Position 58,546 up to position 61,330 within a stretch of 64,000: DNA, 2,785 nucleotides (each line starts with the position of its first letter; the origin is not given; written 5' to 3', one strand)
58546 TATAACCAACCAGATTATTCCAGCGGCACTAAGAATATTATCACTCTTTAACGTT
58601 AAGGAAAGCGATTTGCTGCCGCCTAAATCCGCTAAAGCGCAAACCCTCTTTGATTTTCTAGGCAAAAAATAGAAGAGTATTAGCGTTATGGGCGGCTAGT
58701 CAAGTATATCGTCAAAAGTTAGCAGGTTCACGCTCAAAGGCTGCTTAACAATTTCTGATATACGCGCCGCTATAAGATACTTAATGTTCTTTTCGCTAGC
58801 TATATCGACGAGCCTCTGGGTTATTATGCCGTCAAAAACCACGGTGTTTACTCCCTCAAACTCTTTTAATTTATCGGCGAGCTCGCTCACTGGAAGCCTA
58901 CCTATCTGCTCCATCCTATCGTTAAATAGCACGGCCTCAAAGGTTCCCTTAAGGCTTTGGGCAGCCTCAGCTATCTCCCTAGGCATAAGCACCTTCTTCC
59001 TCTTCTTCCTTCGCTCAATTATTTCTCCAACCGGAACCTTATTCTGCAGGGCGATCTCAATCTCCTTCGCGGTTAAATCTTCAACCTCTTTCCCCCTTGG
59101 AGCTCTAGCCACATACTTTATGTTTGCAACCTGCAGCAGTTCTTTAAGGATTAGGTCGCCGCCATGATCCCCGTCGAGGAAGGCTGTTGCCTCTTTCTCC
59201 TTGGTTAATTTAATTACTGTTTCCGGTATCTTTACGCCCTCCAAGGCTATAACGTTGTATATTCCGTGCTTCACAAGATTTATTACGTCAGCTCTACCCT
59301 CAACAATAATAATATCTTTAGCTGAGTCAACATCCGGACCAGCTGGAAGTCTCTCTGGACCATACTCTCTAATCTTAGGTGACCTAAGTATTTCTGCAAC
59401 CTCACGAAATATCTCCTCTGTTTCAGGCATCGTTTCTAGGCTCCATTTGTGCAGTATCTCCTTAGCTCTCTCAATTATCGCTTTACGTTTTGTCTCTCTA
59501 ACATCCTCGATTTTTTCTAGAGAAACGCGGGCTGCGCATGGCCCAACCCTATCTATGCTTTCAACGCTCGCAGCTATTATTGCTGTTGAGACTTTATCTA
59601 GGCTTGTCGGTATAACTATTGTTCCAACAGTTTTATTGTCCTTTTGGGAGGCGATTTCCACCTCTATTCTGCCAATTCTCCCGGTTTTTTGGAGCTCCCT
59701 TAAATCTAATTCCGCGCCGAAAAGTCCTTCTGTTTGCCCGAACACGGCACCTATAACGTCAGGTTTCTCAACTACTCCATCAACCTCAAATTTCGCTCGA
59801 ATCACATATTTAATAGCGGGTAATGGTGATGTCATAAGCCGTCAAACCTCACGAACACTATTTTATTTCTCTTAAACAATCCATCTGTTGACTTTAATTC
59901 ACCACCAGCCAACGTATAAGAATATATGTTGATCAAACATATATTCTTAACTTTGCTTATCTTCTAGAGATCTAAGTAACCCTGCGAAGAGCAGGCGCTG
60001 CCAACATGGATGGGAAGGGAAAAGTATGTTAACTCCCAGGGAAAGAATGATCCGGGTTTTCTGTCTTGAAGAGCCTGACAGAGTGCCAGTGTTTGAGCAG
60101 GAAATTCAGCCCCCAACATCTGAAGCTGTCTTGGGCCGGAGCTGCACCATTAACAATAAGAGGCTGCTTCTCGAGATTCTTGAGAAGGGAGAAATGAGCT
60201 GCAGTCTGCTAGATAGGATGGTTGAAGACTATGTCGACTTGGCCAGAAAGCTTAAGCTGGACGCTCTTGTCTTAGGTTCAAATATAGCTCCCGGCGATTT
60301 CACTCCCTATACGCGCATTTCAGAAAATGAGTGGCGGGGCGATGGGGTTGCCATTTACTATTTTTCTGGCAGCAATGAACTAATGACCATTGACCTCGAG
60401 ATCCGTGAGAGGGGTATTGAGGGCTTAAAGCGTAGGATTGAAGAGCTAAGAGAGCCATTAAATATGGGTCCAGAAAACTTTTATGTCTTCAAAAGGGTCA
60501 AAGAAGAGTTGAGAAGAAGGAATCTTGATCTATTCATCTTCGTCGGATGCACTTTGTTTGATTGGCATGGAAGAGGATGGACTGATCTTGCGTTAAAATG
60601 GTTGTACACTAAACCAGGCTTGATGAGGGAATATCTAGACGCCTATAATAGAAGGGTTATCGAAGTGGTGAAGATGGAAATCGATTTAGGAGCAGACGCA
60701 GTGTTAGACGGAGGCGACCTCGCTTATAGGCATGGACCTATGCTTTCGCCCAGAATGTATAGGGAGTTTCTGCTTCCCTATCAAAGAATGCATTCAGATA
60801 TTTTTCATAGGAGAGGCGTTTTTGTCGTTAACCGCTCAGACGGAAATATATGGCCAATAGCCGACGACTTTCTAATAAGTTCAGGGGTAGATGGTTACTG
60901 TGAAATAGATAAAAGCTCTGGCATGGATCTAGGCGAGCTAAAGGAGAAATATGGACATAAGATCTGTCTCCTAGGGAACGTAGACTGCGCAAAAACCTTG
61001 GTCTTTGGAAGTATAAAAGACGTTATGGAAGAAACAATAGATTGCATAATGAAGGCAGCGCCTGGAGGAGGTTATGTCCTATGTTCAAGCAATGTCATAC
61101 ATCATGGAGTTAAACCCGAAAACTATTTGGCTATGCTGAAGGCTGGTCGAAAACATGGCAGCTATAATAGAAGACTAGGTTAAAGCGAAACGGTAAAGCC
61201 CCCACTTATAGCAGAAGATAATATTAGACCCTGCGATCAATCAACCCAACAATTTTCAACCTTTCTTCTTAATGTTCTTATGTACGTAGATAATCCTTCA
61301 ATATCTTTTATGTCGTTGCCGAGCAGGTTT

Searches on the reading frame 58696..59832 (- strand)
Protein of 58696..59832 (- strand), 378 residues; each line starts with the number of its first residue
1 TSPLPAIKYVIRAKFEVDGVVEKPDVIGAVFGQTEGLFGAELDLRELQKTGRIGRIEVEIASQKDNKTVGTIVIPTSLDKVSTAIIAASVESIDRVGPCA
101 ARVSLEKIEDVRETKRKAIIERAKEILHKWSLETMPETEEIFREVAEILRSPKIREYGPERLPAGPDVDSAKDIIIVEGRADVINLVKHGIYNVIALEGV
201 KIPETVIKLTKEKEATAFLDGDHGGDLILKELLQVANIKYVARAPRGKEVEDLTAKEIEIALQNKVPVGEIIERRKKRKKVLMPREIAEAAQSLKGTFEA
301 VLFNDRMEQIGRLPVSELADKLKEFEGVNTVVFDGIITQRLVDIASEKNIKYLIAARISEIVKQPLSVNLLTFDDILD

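Call 37: search_protein_families(library=pfam, proteins=[window:58696-59832:-], max_evalue=0.00001)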
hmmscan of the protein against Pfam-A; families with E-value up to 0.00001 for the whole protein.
window:58696-59832:- (378 aa): 3 families
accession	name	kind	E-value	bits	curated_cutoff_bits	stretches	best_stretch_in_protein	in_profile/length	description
PF13662.12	Toprim_4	-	9.4e-09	35.8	25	1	174-234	3-72/85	Toprim domain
PF13155.12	Toprim_2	-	1e-06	29.5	22.1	1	175-250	1-84/88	Toprim-like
PF01751.28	Toprim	-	4.6e-06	27.2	23.1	1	174-248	2-91/96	Toprim domain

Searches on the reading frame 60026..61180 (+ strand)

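Call 37: search_protein_families(library=pfam, proteins=[window:60026-61180:+], max_evalue=0.00001)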
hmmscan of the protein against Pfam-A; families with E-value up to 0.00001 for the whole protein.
window:60026-61180:+ (385 aa): 1 family
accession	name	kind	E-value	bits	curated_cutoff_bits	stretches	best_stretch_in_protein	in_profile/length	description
PF01208.23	URO-D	-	2.1e-21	76.8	23.9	1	188-376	164-345/346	Uroporphyrinogen decarboxylase (URO-D)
